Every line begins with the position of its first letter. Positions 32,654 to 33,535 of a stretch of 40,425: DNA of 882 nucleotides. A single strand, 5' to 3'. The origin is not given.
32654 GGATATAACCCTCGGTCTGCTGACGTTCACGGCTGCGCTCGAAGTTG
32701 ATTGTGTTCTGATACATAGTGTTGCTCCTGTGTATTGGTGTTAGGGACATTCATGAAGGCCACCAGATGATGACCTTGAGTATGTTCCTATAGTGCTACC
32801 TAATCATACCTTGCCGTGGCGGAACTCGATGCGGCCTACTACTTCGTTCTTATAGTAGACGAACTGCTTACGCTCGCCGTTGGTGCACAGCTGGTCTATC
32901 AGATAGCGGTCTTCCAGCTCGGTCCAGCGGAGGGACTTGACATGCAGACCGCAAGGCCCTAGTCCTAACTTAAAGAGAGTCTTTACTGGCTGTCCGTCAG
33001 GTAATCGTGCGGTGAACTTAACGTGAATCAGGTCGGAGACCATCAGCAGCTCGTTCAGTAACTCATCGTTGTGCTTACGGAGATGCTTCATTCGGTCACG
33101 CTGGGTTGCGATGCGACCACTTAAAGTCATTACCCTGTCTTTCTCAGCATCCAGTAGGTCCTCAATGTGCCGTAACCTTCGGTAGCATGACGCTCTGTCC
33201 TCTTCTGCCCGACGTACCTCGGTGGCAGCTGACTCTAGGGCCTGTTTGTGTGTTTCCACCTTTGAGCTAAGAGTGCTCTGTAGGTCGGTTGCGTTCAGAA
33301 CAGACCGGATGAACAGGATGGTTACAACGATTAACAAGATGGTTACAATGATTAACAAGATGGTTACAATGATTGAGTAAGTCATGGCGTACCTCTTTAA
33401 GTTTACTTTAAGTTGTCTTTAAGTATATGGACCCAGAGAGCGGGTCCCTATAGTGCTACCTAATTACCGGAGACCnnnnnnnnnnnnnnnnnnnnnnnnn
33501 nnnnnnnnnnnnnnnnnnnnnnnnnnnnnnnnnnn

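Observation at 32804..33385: Accessory 193-aa membrane/coiled-coil protein with an in-frame 21-bp x3 tandem repeat, inserted at the gene 1 to gene 1.1 position, which is the T7 primary-origin region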

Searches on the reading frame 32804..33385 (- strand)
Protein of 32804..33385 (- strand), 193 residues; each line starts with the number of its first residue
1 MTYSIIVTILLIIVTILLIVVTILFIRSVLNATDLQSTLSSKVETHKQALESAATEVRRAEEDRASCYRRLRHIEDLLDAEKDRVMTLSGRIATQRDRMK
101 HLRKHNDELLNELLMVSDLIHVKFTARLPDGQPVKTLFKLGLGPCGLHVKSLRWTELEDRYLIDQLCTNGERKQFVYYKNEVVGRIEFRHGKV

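Call 5: search_protein_families(library=pfam, proteins=[window:32804-33385:-], max_evalue=10)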
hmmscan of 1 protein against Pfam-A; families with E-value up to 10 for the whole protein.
window:32804-33385:- (193 aa): 19 families
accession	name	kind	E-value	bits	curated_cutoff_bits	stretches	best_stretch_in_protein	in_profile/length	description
PF25755.1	Phage_T3_1_05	-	1.4e-25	89.4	27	1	119-189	2-72/73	Enterobacteria phage T3 gene 1.05 protein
PF08614.16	ATG16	-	0.0064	17.1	33.7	1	28-114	103-189/200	Autophagy protein 16 (ATG16)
PF10186.14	ATG14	-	0.01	15.4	33.2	1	35-106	38-113/347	Vacuolar sorting 38 and autophagy-related subunit 14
PF04849.18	HAP1_N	-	0.022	14.4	33.9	1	32-129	185-281/307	HAP1 N-terminal conserved region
PF02050.21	FliJ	-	0.025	15.2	28.4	1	31-84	49-102/123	Flagellar FliJ protein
PF25526.1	LIP-1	-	0.03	14.1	34.1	1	36-113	26-103/250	Liprin-alpha-like coiled coil domain 2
PF08372.16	PRT_C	-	0.038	14.2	28.1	1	68-121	61-107/156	Plant phosphoribosyltransferase C-terminal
PF06143.16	Baculo_11_kDa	-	0.038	14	28.4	1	7-46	34-73/84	Baculovirus 11 kDa family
PF14584.11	DUF4446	-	0.078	13.4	27.4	1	6-82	2-79/150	Protein of unknown function (DUF4446)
PF05335.18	DUF745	-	0.084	13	33.3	1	31-104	94-167/183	Protein of unknown function (DUF745)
PF24922.1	ACBP4_C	-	0.091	13.4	31.2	1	37-109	13-85/105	Acyl-CoA-binding domain-containing protein 4-6, C-terminal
PF02601.20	Exonuc_VII_L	-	0.2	11.5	35.9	1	36-110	142-218/315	Exonuclease VII, large subunit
PF09036.15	Bcr-Abl_Oligo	-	0.29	11.6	23.1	1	57-97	26-66/73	Bcr-Abl oncoprotein oligomerisation domain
PF07219.19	HemY_N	-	0.47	11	31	1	3-57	14-70/107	HemY protein N-terminus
PF14612.12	Ino80_Iec3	-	0.63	10.6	27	0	96-126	32-62/70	IEC3 subunit of the Ino80 complex, chromatin re-modelling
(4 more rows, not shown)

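Call 6: search_protein_families(library=phrogs, proteins=[window:32804-33385:-], max_evalue=1)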
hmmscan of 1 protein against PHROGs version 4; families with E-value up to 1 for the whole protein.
window:32804-33385:- (193 aa): 12 families
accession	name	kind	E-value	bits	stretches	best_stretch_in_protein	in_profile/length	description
phrog_6440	-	unknown function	6.2e-81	271.9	1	11-193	4-186/186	-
phrog_8103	-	unknown function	4.5e-29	102.8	1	70-188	17-137/165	-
phrog_6379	-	unknown function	3.3e-15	56.9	1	118-189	3-80/82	-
phrog_9238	-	unknown function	2.8e-13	51.1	2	115-169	10-69/120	-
phrog_739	-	lysis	0.0053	18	1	1-92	2-92/122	Rz-like spanin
phrog_2658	-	other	0.0059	17.9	1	8-113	10-117/126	hol-like chemotaxis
phrog_89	-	lysis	0.026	15.5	1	10-84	5-86/143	Rz-like spanin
phrog_1009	-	unknown function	0.052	14.6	1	7-94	9-87/103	-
phrog_23747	-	unknown function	0.063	14.6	1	2-31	40-69/127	-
phrog_1027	-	unknown function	0.15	13.3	1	9-70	17-72/81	-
phrog_1486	-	moron, auxiliary metabolic gene and host takeover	0.17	13.1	1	1-39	34-71/130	membrane protein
phrog_17491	-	unknown function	0.2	12.7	1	42-117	64-132/147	-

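Call 7: search_dna_similar(query=window:32804-33385:-, collection=phages, mode=protein, max_rows=60, rows=spread)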
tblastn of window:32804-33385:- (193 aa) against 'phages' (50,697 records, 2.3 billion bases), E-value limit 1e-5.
Records with a match: 435; places in all: 435; records where one place covers at least 80% of the query: 300.
Best place of each record, by identity: 90-95% 3; 80-90% 11; 60-80% 143; <60% 278.
By first word of the organism name: Klebsiella 319; Escherichia 21; Salmonella 19; Pectobacterium 16; Yersinia 11; Enterobacter 9; Erwinia 7; Przondovirus 6; Citrobacter 6; Dickeya 5; and 8 more.
By host as written in the record: Klebsiella pneumoniae 163; - 56; Klebsiella pneumoniae 135080 18; Escherichia coli 11; Klebsiella michiganensis 10; Klebsiella sp. 9; Erwinia pyrifoliae 6; Citrobacter freundii CF5 4; and 108 more.
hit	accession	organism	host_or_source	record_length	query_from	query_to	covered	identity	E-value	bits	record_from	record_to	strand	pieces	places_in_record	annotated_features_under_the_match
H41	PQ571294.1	Klebsiella phage KA1-1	Klebsiella aerogenes HO5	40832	25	193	88%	92.3%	1e-100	323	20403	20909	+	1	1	fusion protein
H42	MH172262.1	Klebsiella phage KP32_isolate 194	Klebsiella pneumoniae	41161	27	193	87%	89.2%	2e-93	302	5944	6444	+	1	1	fusion protein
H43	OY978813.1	Klebsiella phage vB_Ko_K26PH128C1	-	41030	25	193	88%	65.1%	4e-66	224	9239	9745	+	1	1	unknown function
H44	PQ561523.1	Klebsiella phage vB_Kpn_FOPMU1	Klebsiella pneumoniae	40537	25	192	87%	62.5%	5e-59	204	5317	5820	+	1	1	hypothetical protein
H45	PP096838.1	Klebsiella phage vB_KpnP_KP17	Klebsiella pneumoniae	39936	25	192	87%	61.9%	7e-58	201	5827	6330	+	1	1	hypothetical protein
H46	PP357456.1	Klebsiella phage 175006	Klebsiella pneumoniae 135080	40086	25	192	87%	61.3%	8e-57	197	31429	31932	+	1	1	hypothetical protein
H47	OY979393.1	Klebsiella phage vB_Kpl_K58PH129C2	-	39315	31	193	84%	62.6%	3e-57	199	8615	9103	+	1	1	unknown function (x2) | RNA polymerase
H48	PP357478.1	Klebsiella phage 175030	Klebsiella pneumoniae 135080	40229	25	193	88%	60.4%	2e-57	199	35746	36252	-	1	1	hypothetical protein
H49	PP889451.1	Klebsiella phage phi1_066007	Klebsiella pneumoniae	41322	25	193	88%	60.4%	2e-57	199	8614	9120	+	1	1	hypothetical protein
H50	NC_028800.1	Klebsiella phage K5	Klebsiella pneumoniae KSM 5-1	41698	25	193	88%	60.4%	1e-55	194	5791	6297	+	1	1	ORF7: hypothetical protein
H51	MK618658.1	Klebsiella phage Pharr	Klebsiella pneumoniae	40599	25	192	87%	60.7%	7e-58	201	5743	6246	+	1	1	fusion protein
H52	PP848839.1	Klebsiella phage vB_Kpn15-P2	Klebsiella pneumoniae Kpn15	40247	25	192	87%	60.7%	4e-57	198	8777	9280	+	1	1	hypothetical protein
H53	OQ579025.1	Klebsiella phage Mera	Klebsiella michiganensis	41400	25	192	87%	60.7%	1e-55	194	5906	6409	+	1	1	hypothetical protein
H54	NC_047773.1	Klebsiella phage vB_KpnP_KpV766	Klebsiella pneumoniae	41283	25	192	87%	60.1%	8e-57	197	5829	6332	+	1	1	hypothetical protein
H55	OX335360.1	Klebsiella phage cp34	Sewage and Seine river water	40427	25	192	87%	60.1%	2e-56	196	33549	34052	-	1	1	record has no annotation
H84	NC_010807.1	Salmonella phage phiSG-JL2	Salmonella enterica subsp. enterica ...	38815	46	187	74%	36.4%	4e-13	72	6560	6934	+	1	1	1.05: gp1.05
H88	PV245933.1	Escherichia phage nasanit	Escherichia coli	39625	75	187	59%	42.1%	3e-21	96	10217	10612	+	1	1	hypothetical protein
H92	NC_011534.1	Kluyvera phage Kvp1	Kluyvera cryocrescens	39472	92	187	50%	45.7%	1e-20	94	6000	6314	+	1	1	1.05: hypothetical protein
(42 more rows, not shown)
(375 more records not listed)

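Call 10: find_homologous_proteins(query=window:32804-33385:-)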
Query window:32804-33385:- (193 aa): 158 proteins with E <= 0.001 among 1245 candidates; the best 120 are listed.
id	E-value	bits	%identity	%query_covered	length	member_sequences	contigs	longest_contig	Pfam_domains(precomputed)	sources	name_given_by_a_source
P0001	8.2e-104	363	89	100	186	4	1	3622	PF25755.2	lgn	-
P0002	1.6e-101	355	91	87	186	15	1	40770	PF25755.2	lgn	-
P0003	4.6e-100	351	86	99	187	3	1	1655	PF25755.2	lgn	-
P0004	7.1e-98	344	89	87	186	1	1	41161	PF25755.2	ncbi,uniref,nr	ncbi:fusion protein [Klebsiella phage KP32_isolate 194]|uniref:Fusion protein n=1 Tax=Klebsiella pha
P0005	1.6e-97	342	88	94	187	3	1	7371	PF25755.2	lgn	-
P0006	3.5e-96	338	85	99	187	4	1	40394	PF25755.2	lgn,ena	-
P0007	5.8e-70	253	65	99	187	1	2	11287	PF25755.2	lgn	-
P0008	3.7e-69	250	64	100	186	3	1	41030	PF25755.2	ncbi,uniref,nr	ncbi:unknown function [Klebsiella phage vB_Ko_K26PH128C1]|uniref:Fusion protein n=1 Tax=Klebsiella p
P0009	5.3e-69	250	64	99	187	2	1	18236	PF25755.2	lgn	-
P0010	4.6e-67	243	64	100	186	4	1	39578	PF25755.2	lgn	-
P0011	1.4e-66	242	63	100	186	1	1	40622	PF25755.2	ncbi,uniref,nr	ncbi:hypothetical protein KMI4_7 [Klebsiella phage KMI4]|uniref:Fusion protein n=1 Tax=Klebsiella ph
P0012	1.4e-66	242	63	99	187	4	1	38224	PF25755.2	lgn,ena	-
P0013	1.9e-66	241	64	99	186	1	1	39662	PF25755.2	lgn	-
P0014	3.0e-66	241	64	86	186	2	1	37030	PF25755.2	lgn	-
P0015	7.0e-66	239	63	100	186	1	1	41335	PF25755.2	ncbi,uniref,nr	ncbi:hypothetical protein HOR33_gp08 [Klebsiella phage vB_KpnP_IL33]|uniref:Fusion protein n=1 Tax=K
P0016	3.2e-65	237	63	88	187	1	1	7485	PF25755.2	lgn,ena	-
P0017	4.5e-65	237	64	86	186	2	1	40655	PF25755.2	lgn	-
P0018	9.0e-65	236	61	100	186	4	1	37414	PF25755.2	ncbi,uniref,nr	ncbi:fusion protein [Klebsiella phage KMI1]|uniref:Fusion protein n=1 Tax=Klebsiella phage KMI1 TaxI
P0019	1.3e-64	235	63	86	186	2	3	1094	PF25755.2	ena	-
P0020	1.6e-64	235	61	100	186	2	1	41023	PF25755.2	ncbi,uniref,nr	ncbi:hypothetical protein KMI2_24 [Klebsiella phage KMI2]|uniref:Fusion protein n=1 Tax=Klebsiella p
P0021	5.6e-64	233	63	87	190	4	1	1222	PF25755.2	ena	-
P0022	1.1e-63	232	62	100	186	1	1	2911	PF25755.2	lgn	-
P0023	1.1e-63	232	64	86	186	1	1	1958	PF25755.2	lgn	-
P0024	5.0e-63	230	61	88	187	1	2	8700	PF25755.2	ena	-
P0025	6.5e-63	230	60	100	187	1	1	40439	PF25755.2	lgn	-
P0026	7.5e-63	230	62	87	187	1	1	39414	PF25755.2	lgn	-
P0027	1.1e-62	229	61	99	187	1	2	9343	PF25755.2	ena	-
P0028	1.4e-62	229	63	84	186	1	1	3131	PF25755.2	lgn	-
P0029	1.7e-62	228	60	88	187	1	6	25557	PF25755.2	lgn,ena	-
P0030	1.9e-62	228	60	99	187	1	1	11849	PF25755.2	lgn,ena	-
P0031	3.0e-62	228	60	100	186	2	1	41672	PF25755.2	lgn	-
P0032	3.2e-62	228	61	88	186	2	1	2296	PF25755.2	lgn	-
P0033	4.5e-62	227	61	99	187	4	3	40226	PF25755.2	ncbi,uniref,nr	ncbi:hypothetical protein [Klebsiella phage 175032]|uniref:Fusion protein n=1 Tax=Klebsiella phage 1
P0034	5.9e-62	227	58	100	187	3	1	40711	PF25755.2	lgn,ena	-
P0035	9.5e-62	226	62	99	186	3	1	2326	PF25755.2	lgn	-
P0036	1.0e-61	226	59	99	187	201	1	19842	PF25755.2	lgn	-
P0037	1.3e-61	226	59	99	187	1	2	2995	PF25755.2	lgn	-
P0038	1.4e-61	225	63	81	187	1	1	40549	PF25755.2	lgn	-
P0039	1.6e-61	225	59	87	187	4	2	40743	PF25755.2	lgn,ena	-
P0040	1.8e-61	225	62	88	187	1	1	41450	PF25755.2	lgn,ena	-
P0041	1.8e-61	225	62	88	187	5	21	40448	PF25755.2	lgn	-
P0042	1.9e-61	225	59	99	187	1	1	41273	PF25755.2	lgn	-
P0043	2.3e-61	225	61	87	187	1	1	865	PF25755.2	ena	-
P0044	2.3e-61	225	58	99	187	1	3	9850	PF11932.14,PF25755.2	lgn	-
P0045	2.8e-61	224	59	99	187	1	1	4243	PF25755.2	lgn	-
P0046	2.8e-61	224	61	88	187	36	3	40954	PF25755.2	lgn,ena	-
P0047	5.0e-61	224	59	99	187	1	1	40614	PF25755.2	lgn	-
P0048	5.2e-61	224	59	86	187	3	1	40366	PF25755.2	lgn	-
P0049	6.5e-61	223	61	88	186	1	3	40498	PF25755.2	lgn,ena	-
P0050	1.0e-60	223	59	100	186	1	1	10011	PF25755.2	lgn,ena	-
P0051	1.1e-60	222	58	99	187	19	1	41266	PF25755.2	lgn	-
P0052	1.2e-60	222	59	100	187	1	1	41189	PF26022.1,PF25755.2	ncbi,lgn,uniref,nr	ncbi:unknown function [Klebsiella phage vB_Kpl_K56PH164C1]|uniref:Fusion protein n=1 Tax=Klebsiella 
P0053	1.5e-60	222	58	99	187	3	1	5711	PF25755.2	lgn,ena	-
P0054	1.7e-60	222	57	99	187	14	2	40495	PF25755.2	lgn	-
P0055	2.0e-60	222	61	88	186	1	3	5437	PF25755.2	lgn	-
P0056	2.8e-60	221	60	100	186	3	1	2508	PF25755.2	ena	-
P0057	2.9e-60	221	58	100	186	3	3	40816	PF25755.2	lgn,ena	-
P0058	3.6e-60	221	60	94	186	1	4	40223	PF25755.2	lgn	-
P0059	3.8e-60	221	58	100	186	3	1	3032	PF25755.2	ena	-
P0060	4.3e-60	221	62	85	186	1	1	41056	PF25755.2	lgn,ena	-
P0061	4.4e-60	221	60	88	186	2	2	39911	PF25755.2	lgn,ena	-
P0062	4.7e-60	220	57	99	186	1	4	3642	PF25755.2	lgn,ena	-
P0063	6.0e-60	220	57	99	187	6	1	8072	PF25755.2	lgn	-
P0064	6.6e-60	220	60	100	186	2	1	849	PF25755.2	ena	-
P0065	6.9e-60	220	58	99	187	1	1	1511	PF25755.2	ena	-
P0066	9.4e-60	219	58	99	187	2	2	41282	PF25755.2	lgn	-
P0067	9.9e-60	219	60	88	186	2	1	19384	PF25755.2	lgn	-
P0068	1.3e-59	219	61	88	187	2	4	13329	PF25755.2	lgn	-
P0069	1.3e-59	219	60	86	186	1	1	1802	PF25755.2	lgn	-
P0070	1.5e-59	219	63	80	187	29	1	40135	PF25755.2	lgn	-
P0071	1.7e-59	219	58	85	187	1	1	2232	PF25755.2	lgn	-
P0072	1.7e-59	219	59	100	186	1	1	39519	PF25755.2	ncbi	ncbi:hypothetical protein RCIP0018_00008 [Klebsiella phage RCIP0018]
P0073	1.8e-59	219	60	100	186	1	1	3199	PF25755.2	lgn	-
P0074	1.9e-59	218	59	100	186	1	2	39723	PF25755.2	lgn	-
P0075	2.0e-59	218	59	100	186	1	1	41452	PF25755.2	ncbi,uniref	ncbi:hypothetical protein [Escherichia coli]|uniref:hypothetical protein n=1 Tax=Escherichia coli Ta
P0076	2.2e-59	218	59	99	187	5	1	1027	PF25755.2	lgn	-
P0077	2.3e-59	218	56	99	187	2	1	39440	PF25755.2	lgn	-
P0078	2.6e-59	218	59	88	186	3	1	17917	PF25755.2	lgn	-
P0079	2.8e-59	218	59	99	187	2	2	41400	PF25755.2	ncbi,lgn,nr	ncbi:hypothetical protein IGCTKSGF_0009 [Klebsiella phage Mera]|nr:hypothetical protein IGCTKSGF_000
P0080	3.8e-59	217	59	99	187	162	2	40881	PF25755.2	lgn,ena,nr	nr:hypothetical protein NNZKBPFO_NNZKBPFO_CDS_0009 [Przondovirus K11]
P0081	4.0e-59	217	61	85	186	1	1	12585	PF25755.2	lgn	-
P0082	4.1e-59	217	59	88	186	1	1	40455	PF25755.2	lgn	-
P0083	4.6e-59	217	59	99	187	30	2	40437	PF25755.2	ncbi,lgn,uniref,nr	ncbi:hypothetical protein MHFPEQOS_0008 [Klebsiella phage Cornelius]|uniref:Fusion protein n=1 Tax=K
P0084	5.6e-59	217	59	99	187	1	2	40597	PF25755.2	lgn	-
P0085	5.7e-59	217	59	100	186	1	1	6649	PF25755.2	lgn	-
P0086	6.1e-59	217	58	100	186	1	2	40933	PF25755.2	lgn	-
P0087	7.1e-59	217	58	99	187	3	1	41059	PF25755.2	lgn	-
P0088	9.2e-59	216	57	100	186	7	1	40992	PF25755.2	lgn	-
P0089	9.8e-59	216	61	88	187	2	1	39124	PF25755.2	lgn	-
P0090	1.2e-58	216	60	86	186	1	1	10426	PF25755.2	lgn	-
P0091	1.3e-58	216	56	100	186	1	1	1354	PF25755.2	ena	-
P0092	1.3e-58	216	60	86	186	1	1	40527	PF25755.2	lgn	-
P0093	1.6e-58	215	57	99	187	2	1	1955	PF25755.2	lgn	-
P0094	1.6e-58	215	59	86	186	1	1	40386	PF25755.2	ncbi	-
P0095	1.8e-58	215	59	100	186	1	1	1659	PF25755.2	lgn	-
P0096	1.8e-58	215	60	99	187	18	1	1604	PF25755.2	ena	-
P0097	1.9e-58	215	57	100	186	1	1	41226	PF25755.2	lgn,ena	-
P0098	1.9e-58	215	59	99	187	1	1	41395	PF25755.2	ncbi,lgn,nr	ncbi:hypothetical protein OTRSMQVB_0009 [Klebsiella phage Speegle]|nr:hypothetical protein OTRSMQVB_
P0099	2.2e-58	215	60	86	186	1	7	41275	PF25755.2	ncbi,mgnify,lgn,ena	ncbi:TPA: hypothetical protein ACN7OE_005137 [Klebsiella pneumoniae]|mgnify:CR=1 FL=1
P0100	2.3e-58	215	60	86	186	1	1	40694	PF25755.2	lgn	-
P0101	2.3e-58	215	60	100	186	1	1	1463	PF25755.2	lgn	-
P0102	2.3e-58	215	58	100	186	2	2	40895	PF25755.2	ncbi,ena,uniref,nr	ncbi:hypothetical protein [Klebsiella phage P67_1]|uniref:Fusion protein n=2 Tax=Przondovirus TaxID=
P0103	3.3e-58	214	77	68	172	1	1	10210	PF25755.2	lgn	-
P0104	3.4e-58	214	59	86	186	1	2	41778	PF25755.2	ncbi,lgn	-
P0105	3.6e-58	214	55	99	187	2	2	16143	PF25755.2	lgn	-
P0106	3.7e-58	214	60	85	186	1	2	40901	PF25755.2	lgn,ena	-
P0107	3.8e-58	214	61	88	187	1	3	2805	PF25755.2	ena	-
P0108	4.5e-58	214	58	100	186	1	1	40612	PF25755.2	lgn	-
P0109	4.6e-58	214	60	86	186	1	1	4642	PF25755.2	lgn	-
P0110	4.8e-58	214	57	88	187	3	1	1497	PF25755.2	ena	-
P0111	5.7e-58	214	77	68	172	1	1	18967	PF25755.2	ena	-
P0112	5.8e-58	214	58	100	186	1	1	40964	PF25755.2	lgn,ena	-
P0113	6.3e-58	214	58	86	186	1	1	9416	PF25755.2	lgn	-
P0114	7.8e-58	213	56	99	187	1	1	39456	PF25755.2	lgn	-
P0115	8.0e-58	213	64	80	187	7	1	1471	PF25755.2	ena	-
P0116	8.2e-58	213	59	86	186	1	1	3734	PF25755.2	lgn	-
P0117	8.4e-58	213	60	85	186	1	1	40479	PF25755.2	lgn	-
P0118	8.5e-58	213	59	86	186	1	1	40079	PF25755.2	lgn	-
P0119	8.8e-58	213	58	86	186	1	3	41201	PF25755.2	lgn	-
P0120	1.1e-57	213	56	100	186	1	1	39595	PF25755.2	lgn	-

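Call 17: search_solved_structures(query=window:32804-33385:-, max_evalue=10)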
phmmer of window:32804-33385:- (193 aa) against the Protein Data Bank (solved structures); distinct sequences matched with E-value up to 10: 3.
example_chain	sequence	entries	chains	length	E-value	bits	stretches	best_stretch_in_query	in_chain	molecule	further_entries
3tyy_A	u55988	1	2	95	0.2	14.8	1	60-112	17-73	Lamin-B1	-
2jee_A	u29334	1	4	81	0.2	14.7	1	28-92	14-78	CELL DIVISION PROTEIN ZAPB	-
3j79_X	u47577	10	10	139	0.52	13.4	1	67-132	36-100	60S ribosomal protein eL22 | 60S ribosomal protein L22, putative | 60S ribosomal protein L22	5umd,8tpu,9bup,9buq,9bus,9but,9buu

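Call 28: get_annotated_region(hit=H84, flank=800)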
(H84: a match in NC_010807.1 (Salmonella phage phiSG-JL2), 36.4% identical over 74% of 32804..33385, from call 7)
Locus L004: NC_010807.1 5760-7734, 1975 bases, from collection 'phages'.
description: Salmonella phage phiSG-JL2, complete genome.
organism: Salmonella phage phiSG-JL2 (NCBI taxid 529929)
taxonomy: Viruses; Duplodnaviria; Heunggongvirae; Uroviricota; Caudoviricetes; Autographiviridae; Studiervirinae; Teetrevirus; Teetrevirus SGJL2
host: Salmonella enterica subsp. enterica serovar Gallinarum; source: sewage water; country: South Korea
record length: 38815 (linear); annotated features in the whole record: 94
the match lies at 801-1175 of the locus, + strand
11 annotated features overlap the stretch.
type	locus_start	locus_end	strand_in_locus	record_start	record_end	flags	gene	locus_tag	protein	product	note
CDS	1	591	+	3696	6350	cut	1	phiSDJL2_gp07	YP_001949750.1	RNA polymerase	A family of single subunit RNA polymerases.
regulatory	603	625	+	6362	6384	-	-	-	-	promoter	putative phiSG-JL2 promoter 1.05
rep_origin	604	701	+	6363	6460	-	-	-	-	-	putative phiSG-JL2 replication origin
CDS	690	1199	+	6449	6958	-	1.05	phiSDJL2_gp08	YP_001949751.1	gp1.05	-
regulatory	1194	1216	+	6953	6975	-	-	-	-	promoter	putative phiSG-JL2 promoter 1.1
stem_loop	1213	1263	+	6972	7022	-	-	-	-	-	putative phiSG-JL2 RNaseIII site R1.1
CDS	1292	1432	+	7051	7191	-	1.1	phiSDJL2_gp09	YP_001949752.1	hypothetical protein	-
CDS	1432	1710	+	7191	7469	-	1.2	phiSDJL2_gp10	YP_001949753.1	dGTPase inhibitor; target for F exclusion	dGTP triphosphohydrolase inhibitor; inhibits activity of the host dGTPase [dgt]. Essential only in strains that ...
regulatory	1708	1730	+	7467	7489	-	-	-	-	promoter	putative phiSG-JL2 promoter 1.3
stem_loop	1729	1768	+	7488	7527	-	-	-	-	-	putative phiSG-JL2 RNaseIII site R1.3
CDS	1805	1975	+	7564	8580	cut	1.3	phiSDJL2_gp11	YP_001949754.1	DNA ligase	Catalyzes the ATP-dependent formation of a phosphodiester bond at the site of single-stranded breaks in double-stranded ...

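Call 29: get_annotated_region(hit=H92, flank=800)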
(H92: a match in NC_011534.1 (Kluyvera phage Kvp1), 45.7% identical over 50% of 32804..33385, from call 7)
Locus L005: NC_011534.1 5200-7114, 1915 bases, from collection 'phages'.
description: Kluyvera phage Kvp1, complete genome.
organism: Kluyvera phage Kvp1 (NCBI taxid 47049)
taxonomy: Viruses; Duplodnaviria; Heunggongvirae; Uroviricota; Caudoviricetes; Autographiviridae; Studiervirinae; Berlinvirus; Berlinvirus Kvp1
host: Kluyvera cryocrescens; source: -; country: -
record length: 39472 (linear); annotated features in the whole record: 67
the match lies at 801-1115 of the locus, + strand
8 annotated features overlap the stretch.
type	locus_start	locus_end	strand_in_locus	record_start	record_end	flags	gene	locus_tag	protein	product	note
CDS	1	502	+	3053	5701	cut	1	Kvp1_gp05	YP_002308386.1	N4-like RNA polymerase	A family of single subunit RNA polymerases.; transcription of middle and late region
regulatory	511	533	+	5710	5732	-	-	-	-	promoter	Kvp1 promoter phi1.05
CDS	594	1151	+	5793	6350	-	1.05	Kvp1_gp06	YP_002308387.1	hypothetical protein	similar to C-terminus of NP_523302.1 gene 1.05 protein [Enterobacteria phage T3]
regulatory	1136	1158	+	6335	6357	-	-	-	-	promoter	Kvp1 promoter phi1.1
CDS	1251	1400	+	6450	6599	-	1.1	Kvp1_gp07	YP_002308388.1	hypothetical protein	similar to YP_918987.1 phage T7 superfamily gene 1.1 protein [Yersinia phage Berlin]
CDS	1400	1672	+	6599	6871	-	1.2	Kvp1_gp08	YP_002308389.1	dGTPase inhibitor; target for F exclusion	inhibits activity of the host dGTPase [dgt]. Essential only in strains that overexpress dGTPase [optA1 mutation]. In ...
regulatory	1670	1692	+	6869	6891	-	-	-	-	promoter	Kvp1 promoter phi1.3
CDS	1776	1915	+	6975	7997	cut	1.3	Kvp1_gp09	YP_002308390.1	DNA ligase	Catalyzes the ATP-dependent formation of a phosphodiester bond at the site of single-stranded breaks in double-stranded ...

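Call 30: get_annotated_region(hit=H88, flank=800)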
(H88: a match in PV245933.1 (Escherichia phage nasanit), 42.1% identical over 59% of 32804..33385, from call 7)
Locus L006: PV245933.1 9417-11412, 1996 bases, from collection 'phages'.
description: Escherichia phage nasanit, complete genome.
organism: Escherichia phage nasanit (NCBI taxid 3411980)
taxonomy: Viruses; Duplodnaviria; Heunggongvirae; Uroviricota; Caudoviricetes; Autographivirales; Autotranscriptaviridae; Studiervirinae; Berlinvirus
host: Escherichia coli; source: drainage water; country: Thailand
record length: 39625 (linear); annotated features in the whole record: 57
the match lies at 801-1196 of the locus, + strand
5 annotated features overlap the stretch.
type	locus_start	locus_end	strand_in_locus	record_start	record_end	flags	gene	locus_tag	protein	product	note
CDS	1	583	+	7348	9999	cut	-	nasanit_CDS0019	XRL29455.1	RNA polymerase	-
CDS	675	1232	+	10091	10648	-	-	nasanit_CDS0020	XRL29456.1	hypothetical protein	-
CDS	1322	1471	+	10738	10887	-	-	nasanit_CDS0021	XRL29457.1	hypothetical protein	-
CDS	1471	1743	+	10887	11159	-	-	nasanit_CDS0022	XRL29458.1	dGTPase inhibitor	target for F exclusion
CDS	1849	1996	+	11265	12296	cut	-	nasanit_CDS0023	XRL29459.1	ATP-dependent DNA ligase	-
